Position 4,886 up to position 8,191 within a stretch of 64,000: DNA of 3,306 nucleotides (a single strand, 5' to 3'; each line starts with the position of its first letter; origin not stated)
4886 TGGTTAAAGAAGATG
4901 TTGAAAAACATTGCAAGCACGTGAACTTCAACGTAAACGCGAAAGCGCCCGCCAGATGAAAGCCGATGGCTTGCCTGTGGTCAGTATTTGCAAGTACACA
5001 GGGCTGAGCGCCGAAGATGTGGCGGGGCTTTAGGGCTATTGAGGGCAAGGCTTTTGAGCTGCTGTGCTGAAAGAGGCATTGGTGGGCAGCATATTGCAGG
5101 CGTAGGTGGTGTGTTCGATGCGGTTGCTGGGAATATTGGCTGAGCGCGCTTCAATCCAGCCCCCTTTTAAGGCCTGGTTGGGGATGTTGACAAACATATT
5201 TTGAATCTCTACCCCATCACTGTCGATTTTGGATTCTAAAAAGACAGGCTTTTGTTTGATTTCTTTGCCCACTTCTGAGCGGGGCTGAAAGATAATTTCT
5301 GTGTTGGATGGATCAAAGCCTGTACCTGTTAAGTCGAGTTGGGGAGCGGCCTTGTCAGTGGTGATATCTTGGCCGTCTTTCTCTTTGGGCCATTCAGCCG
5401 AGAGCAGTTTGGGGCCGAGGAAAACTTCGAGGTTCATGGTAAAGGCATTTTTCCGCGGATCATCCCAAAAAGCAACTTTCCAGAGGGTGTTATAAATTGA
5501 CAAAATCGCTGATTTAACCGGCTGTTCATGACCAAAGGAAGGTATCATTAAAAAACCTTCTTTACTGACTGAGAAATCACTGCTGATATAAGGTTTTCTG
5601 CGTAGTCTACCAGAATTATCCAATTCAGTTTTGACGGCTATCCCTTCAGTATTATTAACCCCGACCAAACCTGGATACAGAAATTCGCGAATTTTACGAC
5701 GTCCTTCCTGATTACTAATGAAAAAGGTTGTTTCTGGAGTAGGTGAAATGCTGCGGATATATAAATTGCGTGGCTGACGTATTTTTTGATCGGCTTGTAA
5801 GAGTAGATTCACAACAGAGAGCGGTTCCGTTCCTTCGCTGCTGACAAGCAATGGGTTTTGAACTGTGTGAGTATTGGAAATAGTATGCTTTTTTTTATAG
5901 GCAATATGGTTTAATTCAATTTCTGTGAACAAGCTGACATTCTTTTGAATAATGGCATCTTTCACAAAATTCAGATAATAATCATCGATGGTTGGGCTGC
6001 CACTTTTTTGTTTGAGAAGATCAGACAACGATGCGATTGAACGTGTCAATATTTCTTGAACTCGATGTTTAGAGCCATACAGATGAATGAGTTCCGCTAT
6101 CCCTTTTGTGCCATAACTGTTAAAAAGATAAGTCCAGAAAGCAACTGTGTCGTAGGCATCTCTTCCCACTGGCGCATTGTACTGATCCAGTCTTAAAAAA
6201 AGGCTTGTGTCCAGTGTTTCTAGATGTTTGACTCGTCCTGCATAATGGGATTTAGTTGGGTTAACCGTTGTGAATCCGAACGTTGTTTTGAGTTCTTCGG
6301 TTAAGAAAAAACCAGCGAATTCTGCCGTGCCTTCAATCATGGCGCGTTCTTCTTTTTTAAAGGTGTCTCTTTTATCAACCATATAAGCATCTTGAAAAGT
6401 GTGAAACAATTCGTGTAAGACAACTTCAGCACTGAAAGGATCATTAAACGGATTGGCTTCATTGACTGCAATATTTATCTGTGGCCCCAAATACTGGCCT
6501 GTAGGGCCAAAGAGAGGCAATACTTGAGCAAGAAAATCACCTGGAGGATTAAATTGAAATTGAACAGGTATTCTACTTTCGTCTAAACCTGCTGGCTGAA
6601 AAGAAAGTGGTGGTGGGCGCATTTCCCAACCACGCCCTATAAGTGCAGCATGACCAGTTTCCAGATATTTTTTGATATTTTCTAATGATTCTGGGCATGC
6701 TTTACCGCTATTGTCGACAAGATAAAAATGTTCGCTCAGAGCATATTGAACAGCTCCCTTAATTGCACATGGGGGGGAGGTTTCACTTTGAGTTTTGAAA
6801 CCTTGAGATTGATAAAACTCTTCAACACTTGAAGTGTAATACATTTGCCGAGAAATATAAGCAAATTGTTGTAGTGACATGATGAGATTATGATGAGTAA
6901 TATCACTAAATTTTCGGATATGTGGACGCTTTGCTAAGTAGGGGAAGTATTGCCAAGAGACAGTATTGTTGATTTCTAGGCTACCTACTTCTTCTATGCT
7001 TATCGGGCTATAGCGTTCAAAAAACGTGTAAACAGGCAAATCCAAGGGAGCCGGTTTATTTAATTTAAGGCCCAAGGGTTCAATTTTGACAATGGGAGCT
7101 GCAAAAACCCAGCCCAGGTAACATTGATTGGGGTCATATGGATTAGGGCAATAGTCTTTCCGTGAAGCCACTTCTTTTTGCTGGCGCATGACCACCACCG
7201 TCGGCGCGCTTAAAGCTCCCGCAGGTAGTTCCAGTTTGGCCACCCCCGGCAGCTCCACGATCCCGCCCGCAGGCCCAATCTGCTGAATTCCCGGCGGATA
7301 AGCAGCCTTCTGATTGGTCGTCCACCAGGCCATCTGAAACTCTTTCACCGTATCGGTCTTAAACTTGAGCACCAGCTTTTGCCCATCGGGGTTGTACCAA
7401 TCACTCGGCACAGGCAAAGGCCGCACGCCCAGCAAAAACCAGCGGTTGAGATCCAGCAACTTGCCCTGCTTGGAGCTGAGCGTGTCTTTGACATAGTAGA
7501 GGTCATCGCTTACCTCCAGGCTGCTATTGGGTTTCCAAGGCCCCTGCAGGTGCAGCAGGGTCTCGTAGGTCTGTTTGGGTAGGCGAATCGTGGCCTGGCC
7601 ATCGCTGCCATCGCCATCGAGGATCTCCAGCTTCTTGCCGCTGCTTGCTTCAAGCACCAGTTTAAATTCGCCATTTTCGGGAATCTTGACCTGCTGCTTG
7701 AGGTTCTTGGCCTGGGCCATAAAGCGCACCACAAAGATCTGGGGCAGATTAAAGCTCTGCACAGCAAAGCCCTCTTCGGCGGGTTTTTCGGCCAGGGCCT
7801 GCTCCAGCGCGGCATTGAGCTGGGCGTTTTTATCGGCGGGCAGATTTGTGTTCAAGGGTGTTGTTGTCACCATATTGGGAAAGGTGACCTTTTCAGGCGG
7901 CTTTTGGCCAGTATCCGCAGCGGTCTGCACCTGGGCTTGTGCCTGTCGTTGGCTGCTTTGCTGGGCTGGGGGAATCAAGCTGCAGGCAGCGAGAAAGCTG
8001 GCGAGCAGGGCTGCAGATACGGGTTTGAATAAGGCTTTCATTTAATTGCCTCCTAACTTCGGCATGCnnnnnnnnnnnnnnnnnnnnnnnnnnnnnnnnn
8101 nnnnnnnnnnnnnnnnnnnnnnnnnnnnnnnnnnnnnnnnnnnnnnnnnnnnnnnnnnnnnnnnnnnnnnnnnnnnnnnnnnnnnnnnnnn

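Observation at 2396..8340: Recombination-prone cassette locus: ~1 kb near-identical direct repeats generate lipoprotein paralogues with one constant N-terminal module and alternative C-terminal domains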

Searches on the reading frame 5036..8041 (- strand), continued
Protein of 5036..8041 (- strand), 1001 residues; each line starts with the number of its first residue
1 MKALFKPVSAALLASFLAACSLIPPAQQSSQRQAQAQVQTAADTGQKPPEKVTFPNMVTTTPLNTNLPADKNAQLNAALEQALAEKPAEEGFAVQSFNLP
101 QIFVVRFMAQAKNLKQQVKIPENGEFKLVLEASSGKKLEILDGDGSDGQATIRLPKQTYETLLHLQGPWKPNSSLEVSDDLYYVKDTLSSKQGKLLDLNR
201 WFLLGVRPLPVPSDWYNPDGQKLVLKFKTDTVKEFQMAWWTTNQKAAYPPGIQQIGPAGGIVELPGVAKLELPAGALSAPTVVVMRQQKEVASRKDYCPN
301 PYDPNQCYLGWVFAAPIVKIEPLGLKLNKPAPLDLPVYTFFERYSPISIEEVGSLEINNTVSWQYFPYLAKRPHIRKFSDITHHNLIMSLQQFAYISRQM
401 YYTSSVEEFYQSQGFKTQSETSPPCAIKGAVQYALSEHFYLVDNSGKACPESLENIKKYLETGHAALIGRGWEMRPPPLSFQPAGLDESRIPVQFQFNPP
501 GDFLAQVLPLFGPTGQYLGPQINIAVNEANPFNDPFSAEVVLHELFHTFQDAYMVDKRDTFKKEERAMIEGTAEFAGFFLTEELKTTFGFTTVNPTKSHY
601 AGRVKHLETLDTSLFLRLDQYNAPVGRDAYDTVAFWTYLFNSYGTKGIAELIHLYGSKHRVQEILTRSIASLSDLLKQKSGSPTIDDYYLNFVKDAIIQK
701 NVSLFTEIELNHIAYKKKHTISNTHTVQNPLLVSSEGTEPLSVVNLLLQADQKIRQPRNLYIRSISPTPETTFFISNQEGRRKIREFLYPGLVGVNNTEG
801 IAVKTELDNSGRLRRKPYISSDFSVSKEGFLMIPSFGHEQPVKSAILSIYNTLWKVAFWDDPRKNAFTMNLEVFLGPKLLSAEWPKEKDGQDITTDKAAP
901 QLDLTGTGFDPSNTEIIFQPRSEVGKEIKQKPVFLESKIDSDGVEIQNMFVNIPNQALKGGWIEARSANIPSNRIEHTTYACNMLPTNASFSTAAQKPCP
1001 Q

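Call 111: search_protein_families(library=ncbifam, proteins=[L003:13528-14379:-, L023:7678-8574:-], max_evalue=10)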
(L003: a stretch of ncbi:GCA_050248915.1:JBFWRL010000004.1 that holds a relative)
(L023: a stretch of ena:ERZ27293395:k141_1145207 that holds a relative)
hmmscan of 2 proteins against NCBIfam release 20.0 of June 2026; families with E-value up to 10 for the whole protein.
L003:13528-14379:- (283 aa): 2 families
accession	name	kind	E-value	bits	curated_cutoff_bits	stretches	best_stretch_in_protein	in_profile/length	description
TIGR01784.1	T_den_put_tspse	subfamily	0.0008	19.3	52.1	1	212-281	196-271/273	Rpn family recombination-promoting nuclease/putative transposase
NF041750.1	Drt5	equivalog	0.13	11.1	550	1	199-237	311-349/484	antiviral reverse transcriptase Drt5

L023:7678-8574:- (298 aa): 3 families
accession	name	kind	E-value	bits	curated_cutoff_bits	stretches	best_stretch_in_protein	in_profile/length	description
TIGR01784.1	T_den_put_tspse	subfamily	1.3e-08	35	52.1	1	201-291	192-273/273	Rpn family recombination-promoting nuclease/putative transposase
NF007418.0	PRK09956.1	equivalog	0.1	11.6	583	1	223-284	229-299/308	ISNCY family transposase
NF002013.0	PRK00819.1-2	equivalog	0.13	11.8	231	1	86-122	13-48/183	RNA 2'-phosphotransferase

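Call 112: search_protein_families(library=pfam, proteins=[L003:13528-14379:-, L023:7678-8574:-], max_evalue=10)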
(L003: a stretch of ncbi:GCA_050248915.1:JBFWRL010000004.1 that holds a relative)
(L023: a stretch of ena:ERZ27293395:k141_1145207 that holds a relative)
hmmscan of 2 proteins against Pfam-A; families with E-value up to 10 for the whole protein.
L003:13528-14379:- (283 aa): 2 families
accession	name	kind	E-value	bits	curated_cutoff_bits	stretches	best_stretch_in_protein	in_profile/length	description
PF25067.1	RM5_Med14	-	0.073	13.2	22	1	101-145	22-63/90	Med14 RM domain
PF13135.11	DUF3947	-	0.22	12.3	25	1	111-162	30-82/91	Protein of unknown function (DUF3947)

L023:7678-8574:- (298 aa): 2 families
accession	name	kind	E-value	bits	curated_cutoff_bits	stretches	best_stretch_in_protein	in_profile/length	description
PF10109.15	Phage_TAC_7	-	0.2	12.2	25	1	272-296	43-67/79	Phage tail assembly chaperone proteins, E, or 41 or 14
PF08437.15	Glyco_transf_8C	-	0.24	11.9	23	0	49-73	11-32/57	Glycosyl transferase family 8 C-terminal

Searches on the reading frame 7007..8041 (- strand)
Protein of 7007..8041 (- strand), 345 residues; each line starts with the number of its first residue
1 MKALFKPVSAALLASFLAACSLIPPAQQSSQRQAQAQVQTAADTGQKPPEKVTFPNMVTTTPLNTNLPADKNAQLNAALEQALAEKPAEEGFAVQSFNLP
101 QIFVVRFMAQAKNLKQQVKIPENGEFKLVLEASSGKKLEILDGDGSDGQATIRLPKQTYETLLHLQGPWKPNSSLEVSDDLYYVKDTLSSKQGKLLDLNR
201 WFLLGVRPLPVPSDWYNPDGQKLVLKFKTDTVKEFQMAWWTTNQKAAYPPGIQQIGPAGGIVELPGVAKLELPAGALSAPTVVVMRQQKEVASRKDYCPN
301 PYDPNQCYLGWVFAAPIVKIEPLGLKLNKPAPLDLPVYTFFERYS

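Call 61: search_protein_representatives(protein=window:7007-8041:-)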
Query: 345 residues. Proteins with E-value up to 0.001 (for the whole library): 120; up to 1e-10: 98; up to 1e-30: 69. The best 120 are listed.
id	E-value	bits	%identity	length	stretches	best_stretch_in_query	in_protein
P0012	1.4e-167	573.5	84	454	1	42-345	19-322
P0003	8.3e-167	571.0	84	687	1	4-331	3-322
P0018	6.4e-113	393.8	89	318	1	94-290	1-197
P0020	8.6e-98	344.1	55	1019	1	13-336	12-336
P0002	9.4e-97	340.6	90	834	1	178-344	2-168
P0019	7.4e-85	301.5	48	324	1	9-324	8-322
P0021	7.9e-78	278.4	49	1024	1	14-327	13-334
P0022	1.3e-72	261.3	52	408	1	17-344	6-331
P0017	5.1e-72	259.3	48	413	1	46-339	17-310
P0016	9.1e-64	232.2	50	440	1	42-333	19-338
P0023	1.9e-59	218.0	44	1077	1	16-331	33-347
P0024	9.2e-58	212.5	40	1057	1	11-333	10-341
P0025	4.6e-57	210.2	40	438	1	11-334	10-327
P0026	3.1e-55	204.2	43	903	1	48-337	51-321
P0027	3.9e-53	197.3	40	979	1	21-336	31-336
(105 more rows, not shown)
